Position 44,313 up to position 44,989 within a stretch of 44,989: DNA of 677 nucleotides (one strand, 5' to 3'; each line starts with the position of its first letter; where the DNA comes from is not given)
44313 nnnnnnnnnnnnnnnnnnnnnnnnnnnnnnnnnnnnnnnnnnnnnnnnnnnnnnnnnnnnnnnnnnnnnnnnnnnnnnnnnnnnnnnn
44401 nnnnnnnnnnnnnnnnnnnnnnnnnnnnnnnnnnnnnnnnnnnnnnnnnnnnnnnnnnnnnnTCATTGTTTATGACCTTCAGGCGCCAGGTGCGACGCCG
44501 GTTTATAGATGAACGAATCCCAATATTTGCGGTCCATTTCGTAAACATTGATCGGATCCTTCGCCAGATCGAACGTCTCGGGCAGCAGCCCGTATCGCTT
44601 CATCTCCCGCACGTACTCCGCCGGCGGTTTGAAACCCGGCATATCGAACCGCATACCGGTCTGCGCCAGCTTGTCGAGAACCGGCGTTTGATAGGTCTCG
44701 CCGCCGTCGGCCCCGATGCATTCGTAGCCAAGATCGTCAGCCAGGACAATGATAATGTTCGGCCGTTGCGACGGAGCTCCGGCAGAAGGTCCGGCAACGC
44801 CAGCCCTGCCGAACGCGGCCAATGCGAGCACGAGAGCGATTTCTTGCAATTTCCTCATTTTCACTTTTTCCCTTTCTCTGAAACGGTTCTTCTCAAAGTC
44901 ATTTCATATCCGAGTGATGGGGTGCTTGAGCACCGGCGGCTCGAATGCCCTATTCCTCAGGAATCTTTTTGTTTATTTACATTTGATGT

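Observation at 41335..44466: Second HzsA-related paralog with an N-terminal NPCBM-like module and three CxxCH motifs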

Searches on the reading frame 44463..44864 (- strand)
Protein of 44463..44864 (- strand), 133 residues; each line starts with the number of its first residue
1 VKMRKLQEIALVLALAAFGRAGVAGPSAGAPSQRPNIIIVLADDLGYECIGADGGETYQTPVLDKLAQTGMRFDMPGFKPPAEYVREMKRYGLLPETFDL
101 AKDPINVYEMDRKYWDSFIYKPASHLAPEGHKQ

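Call 3: search_protein_families(library=pfam, proteins=[window:44463-44864:-], max_evalue=0.01)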
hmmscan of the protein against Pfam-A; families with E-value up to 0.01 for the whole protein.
window:44463-44864:- (133 aa): 1 family
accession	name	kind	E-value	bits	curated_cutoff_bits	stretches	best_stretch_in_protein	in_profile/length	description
PF00884.28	Sulfatase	-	0.00024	20.9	25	1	35-74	1-40/301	Sulfatase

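Call 44: search_protein_families(library=pfam, proteins=[window:44463-44864:-], max_evalue=1)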
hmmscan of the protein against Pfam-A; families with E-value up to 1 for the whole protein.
window:44463-44864:- (133 aa): 1 family
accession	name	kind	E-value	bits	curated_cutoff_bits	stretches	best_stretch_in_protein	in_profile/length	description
PF00884.28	Sulfatase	-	0.00024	20.9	25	1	35-74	1-40/301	Sulfatase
